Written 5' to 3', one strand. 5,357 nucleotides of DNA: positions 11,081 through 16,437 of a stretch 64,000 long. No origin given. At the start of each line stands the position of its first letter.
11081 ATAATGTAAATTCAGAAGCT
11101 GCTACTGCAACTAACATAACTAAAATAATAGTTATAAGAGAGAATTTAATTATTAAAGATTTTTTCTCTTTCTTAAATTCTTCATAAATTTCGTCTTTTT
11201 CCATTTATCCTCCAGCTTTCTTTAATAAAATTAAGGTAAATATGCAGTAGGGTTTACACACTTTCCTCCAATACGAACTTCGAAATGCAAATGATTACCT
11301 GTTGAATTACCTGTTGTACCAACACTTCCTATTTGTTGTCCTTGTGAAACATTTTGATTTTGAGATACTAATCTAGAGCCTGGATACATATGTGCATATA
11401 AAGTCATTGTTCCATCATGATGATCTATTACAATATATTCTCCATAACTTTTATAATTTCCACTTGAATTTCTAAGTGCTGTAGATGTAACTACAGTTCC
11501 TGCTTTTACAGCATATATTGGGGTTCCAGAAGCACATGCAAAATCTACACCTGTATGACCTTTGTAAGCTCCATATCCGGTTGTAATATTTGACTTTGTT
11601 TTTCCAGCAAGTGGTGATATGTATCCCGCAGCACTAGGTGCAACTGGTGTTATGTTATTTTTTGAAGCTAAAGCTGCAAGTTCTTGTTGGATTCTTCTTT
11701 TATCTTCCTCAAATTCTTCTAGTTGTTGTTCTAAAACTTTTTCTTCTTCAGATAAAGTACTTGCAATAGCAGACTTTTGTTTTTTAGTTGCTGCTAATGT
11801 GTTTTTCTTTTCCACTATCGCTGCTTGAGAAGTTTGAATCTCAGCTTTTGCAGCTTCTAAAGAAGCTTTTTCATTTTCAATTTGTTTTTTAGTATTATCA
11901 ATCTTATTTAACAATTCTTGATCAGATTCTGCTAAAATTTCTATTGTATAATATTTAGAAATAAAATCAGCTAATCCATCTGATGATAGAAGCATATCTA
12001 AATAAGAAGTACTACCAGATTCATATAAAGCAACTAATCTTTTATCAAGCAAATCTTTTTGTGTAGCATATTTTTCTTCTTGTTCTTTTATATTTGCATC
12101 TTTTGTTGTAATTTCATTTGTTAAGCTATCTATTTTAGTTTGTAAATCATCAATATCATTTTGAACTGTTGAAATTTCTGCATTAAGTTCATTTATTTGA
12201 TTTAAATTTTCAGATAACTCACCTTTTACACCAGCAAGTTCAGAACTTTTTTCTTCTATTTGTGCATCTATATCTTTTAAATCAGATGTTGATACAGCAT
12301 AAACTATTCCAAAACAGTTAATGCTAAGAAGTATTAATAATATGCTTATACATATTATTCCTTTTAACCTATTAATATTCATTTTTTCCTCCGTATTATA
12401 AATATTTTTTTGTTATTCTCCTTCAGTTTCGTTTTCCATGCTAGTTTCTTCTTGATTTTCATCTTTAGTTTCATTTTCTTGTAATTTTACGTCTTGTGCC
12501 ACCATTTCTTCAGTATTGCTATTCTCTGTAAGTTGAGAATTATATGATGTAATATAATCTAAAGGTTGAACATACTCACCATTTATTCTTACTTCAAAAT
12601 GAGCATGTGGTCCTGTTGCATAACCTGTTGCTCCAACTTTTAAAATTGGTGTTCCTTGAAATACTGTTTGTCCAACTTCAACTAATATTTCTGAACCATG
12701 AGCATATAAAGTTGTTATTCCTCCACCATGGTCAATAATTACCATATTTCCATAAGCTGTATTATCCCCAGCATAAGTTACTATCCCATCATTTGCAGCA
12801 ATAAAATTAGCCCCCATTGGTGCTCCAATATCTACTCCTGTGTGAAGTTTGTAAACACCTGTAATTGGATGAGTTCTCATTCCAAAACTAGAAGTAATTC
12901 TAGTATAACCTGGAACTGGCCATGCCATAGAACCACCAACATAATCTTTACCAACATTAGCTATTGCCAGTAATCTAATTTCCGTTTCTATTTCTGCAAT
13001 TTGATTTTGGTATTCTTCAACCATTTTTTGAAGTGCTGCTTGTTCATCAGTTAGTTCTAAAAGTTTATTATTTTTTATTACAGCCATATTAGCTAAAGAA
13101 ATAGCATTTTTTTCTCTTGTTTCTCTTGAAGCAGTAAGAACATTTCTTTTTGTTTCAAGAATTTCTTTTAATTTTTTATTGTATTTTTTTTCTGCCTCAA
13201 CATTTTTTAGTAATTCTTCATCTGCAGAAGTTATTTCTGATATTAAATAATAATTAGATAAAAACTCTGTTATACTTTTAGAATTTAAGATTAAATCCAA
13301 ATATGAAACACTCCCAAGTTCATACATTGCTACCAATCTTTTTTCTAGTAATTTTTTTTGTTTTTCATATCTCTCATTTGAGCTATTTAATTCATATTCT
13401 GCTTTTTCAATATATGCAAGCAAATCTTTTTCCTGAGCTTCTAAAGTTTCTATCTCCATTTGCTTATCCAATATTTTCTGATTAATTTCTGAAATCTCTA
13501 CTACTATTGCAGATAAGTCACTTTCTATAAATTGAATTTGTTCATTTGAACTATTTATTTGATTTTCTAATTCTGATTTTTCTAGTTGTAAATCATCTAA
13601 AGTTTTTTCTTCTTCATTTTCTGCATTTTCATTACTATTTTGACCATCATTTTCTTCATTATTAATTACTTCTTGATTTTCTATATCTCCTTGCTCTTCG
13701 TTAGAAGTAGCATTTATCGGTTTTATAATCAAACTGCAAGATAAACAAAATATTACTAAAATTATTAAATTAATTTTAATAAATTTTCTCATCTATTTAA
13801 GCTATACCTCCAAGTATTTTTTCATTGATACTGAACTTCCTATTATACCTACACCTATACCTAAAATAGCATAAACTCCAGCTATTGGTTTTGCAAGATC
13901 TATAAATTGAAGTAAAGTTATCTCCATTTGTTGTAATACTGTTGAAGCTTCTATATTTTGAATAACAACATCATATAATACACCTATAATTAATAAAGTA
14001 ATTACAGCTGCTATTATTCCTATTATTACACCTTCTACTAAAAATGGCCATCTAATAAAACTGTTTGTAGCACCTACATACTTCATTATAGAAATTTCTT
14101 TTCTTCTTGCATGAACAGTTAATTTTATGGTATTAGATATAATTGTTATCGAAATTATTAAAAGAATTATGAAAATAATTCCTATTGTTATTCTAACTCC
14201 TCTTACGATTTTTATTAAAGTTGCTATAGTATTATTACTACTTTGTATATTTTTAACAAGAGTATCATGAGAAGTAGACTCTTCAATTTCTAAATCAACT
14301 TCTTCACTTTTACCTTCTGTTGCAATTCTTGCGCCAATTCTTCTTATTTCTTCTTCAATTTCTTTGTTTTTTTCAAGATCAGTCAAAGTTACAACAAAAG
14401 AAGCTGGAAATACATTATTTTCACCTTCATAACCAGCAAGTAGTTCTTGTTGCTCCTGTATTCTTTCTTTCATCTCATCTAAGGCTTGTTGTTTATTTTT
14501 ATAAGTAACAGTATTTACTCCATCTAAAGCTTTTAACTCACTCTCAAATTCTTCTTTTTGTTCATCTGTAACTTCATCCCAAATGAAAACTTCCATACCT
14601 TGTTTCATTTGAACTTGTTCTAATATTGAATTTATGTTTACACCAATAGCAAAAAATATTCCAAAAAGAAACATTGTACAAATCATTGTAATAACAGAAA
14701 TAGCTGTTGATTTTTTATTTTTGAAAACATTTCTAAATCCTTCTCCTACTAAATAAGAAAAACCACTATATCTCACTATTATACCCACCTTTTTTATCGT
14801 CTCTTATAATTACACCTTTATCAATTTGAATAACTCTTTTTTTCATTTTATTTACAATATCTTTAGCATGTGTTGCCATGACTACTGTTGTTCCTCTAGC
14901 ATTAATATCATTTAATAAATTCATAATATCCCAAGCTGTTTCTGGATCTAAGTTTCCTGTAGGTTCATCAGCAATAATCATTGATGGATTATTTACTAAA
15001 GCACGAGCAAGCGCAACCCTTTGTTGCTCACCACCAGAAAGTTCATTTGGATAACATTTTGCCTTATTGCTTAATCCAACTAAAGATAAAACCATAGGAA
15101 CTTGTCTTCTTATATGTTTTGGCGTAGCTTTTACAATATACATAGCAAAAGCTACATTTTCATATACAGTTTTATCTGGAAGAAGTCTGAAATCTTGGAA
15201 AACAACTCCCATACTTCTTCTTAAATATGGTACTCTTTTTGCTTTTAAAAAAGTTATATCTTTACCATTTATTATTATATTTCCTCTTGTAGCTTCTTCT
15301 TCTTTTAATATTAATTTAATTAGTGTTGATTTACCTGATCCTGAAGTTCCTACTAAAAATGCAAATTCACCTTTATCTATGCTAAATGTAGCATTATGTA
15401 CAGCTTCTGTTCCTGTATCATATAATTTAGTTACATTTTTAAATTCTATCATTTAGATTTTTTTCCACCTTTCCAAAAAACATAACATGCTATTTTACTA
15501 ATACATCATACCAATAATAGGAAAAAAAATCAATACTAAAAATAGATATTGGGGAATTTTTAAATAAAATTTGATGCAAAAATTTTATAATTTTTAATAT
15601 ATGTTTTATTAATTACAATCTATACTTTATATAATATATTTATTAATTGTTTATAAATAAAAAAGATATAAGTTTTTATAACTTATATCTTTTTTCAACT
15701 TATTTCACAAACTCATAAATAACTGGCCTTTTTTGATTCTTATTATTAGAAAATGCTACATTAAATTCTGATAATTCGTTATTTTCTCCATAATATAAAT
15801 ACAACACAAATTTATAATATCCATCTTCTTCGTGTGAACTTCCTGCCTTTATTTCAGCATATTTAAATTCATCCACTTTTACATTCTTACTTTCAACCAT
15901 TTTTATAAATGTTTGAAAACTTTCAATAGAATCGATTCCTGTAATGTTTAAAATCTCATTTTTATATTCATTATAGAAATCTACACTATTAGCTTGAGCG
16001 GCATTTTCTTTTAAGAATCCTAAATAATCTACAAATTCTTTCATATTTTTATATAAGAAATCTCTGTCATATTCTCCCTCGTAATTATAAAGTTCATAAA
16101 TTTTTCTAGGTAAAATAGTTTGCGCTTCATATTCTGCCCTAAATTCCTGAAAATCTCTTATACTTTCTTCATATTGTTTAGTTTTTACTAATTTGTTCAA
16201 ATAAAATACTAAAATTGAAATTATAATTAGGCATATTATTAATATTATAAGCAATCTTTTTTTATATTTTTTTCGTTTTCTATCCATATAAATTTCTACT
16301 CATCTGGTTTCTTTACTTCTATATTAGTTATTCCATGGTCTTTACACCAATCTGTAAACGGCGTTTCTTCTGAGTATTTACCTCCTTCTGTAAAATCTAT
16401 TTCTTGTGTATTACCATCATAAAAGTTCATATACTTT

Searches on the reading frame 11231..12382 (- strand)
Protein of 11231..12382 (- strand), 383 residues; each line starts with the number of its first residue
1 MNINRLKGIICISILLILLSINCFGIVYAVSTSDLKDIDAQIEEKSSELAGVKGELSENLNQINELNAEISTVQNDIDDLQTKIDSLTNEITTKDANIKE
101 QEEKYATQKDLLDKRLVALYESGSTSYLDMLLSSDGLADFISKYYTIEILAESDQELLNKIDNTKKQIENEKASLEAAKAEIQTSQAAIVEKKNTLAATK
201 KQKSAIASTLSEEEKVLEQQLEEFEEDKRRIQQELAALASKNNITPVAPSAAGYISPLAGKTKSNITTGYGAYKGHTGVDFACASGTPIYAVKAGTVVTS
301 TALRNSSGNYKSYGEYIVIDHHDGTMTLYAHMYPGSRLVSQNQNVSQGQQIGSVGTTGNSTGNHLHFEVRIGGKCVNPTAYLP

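Call 10: search_protein_families(library=pfam, proteins=[window:11231-12382:-], max_evalue=0.001)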
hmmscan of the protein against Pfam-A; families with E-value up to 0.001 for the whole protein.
window:11231-12382:- (383 aa): 6 families
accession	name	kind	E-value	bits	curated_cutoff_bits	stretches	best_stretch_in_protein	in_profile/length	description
PF01551.29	Peptidase_M23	-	4.6e-31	107.3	28.7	1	275-378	2-96/96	Peptidase family M23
PF24568.1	CC_PcsB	-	7.1e-14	51.9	27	1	98-170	1-74/75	Peptidoglycan hydrolase PcsB, coiled-coil domain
PF00038.26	Filament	-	3.1e-06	27.5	40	0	152-238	189-275/313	Intermediate filament protein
PF06810.17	Phage_scaffold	-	1.2e-05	25.8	35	1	37-111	22-103/170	Phage capsid assembly scaffolding protein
PF07926.17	TPR_MLP1_2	-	1.4e-05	25.5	36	1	57-119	53-115/129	TPR/MLP1/MLP2-like protein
PF24423.1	OVT1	-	0.00033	21.4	30.9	1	41-119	16-97/100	Major antigen, helical domain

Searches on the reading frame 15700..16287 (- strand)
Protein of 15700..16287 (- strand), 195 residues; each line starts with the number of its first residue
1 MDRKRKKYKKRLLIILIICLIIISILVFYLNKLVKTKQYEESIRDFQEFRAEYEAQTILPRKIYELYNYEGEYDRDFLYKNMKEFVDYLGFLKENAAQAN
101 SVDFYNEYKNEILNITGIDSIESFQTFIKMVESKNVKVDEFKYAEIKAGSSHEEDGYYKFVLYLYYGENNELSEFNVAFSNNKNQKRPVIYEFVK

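Call 10: search_protein_families(library=pfam, proteins=[window:15700-16287:-], max_evalue=0.001)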
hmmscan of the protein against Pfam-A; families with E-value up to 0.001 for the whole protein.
window:15700-16287:- (195 aa): 0 families

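Call 18: find_encoding_contigs(protein=window:15700-16287:-, flank=8000, max_places=10)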
Protein window:15700-16287:- (195 aa): 22 contigs read that carry it; 10 places shown.
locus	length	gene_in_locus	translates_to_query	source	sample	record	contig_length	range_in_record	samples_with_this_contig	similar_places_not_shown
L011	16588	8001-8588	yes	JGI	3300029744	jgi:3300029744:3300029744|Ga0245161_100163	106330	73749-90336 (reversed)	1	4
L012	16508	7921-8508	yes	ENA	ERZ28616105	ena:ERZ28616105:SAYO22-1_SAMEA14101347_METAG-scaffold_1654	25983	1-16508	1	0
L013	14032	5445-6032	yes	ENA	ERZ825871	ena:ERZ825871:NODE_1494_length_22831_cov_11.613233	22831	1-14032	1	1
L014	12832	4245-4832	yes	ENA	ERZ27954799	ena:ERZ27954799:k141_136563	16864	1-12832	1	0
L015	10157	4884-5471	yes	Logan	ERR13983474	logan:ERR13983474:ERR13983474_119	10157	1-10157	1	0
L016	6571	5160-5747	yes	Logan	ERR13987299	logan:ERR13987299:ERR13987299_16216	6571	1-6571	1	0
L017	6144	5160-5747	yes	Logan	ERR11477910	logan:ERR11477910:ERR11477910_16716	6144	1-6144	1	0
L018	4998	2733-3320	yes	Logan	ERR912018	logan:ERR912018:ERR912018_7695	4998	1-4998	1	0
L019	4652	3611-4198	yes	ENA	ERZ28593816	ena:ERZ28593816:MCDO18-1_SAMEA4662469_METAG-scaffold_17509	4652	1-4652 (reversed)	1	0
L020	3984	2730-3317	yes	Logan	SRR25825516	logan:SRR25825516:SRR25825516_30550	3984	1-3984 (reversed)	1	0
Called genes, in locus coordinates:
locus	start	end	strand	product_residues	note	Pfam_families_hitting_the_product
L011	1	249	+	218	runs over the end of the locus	-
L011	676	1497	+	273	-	PF13292:DXP_synthase_N, PF00456:Transketolase_N, PF00676:E1_dh, PF02775:TPP_enzyme_C (weak)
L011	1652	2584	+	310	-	PF02779:Transket_pyr, PF02780:Transketolase_C, PF22613:Transketolase_C_1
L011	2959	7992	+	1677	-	-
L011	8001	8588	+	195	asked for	-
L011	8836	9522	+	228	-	PF02463:SMC_N (faint), PF00005:ABC_tran, PF13304:AAA_21 (faint)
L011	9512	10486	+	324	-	PF18075:FtsX_ECD, PF02687:FtsX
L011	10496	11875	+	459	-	PF24568:CC_PcsB, PF01551:Peptidase_M23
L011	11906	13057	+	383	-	PF00038:Filament (faint), PF28422:CCDC89 (faint), PF07926:TPR_MLP1_2 (faint), PF24568:CC_PcsB, PF01551:Peptidase_M23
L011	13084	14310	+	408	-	PF22694:CtpB_N-like (weak), PF00595:PDZ, PF13180:PDZ_2, PF17820:PDZ_6, PF03572:Peptidase_S41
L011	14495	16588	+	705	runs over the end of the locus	-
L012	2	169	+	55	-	?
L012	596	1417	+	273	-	PF13292:DXP_synthase_N, PF00456:Transketolase_N, PF00676:E1_dh, PF02775:TPP_enzyme_C (weak)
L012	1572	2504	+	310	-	PF02779:Transket_pyr, PF02780:Transketolase_C, PF22613:Transketolase_C_1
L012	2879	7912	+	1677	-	-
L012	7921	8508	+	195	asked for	-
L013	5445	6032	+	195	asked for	-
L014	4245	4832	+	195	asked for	-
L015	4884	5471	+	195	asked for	-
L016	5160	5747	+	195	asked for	-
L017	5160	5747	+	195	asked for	-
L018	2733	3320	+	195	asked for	-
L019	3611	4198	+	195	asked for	-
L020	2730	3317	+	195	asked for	-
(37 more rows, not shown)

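Call 29: search_protein_families(library=pfam, proteins=[window:15700-16287:-], max_evalue=10)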
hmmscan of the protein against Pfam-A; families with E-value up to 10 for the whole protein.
window:15700-16287:- (195 aa): 15 families
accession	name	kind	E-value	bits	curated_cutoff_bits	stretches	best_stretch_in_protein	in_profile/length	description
PF17561.7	TssO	-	0.0012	19.5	29.2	1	12-68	13-69/148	Type VI secretion system, TssO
PF03579.19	SHP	-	0.0035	17.4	27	1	13-41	24-52/65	Small hydrophobic protein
PF03606.21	DcuC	-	0.012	14.7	23.1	1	10-57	197-244/461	C4-dicarboxylate anaerobic carrier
PF14584.11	DUF4446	-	0.024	15.1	27.4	1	14-75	2-63/150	Protein of unknown function (DUF4446)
PF04647.20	AgrB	-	0.029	14.1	23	1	2-31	134-164/185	Accessory gene regulator B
PF17537.7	DUF5455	-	0.068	14.1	25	1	4-44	22-62/102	Family of unknown function (DUF5455)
PF13800.11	Sigma_reg_N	-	0.073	13.8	26.3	1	3-44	7-48/91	Sigma factor regulator N-terminal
PF18191.6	PnpCD_PnpD_N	-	0.097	12.7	25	1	76-154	54-130/151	Hydroquinone 1,2-dioxygenase large subunit N-terminal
PF08977.15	BOFC_N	-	0.11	12.9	25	1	34-55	14-35/51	Bypass of Forespore C, N terminal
PF15102.11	TMEM154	-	0.18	12.1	30.3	1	13-55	71-115/153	TMEM154 protein family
PF19615.4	DUF6120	-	0.29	11.7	27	1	6-25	72-91/92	Family of unknown function (DUF6120)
PF13786.12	DUF4179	-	0.38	11.7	30.1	1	4-56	2-53/94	Domain of unknown function (DUF4179)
PF17280.7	DUF5345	-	0.42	11.2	27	1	3-30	32-59/77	Family of unknown function (DUF5345)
PF05739.25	SNARE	-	1.1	9.7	26.8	1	3-27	29-53/53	SNARE domain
PF06480.20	FtsH_ext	-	4.4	8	25.5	1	123-163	30-75/103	FtsH Extracellular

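Call 30: search_protein_families(library=ncbifam, proteins=[window:15700-16287:-], max_evalue=1)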
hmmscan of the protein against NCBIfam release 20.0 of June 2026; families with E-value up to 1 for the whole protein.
window:15700-16287:- (195 aa): 3 families
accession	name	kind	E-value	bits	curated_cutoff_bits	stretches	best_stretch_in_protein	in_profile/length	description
NF045849.1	ICE_MMCAP2_0565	equivalog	0.0011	18.6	40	1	3-27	47-71/80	Mbov_0395 family pilin-like conjugal transfer protein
NF003746.0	PRK05346.1-1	equivalog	0.091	11.9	337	1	4-48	6-49/264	Na(+)-translocating NADH-quinone reductase subunit C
NF040904.1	PhrA_Strep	subfamily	0.63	10.3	40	1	4-44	2-42/56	PhrA family quorum-sensing system peptide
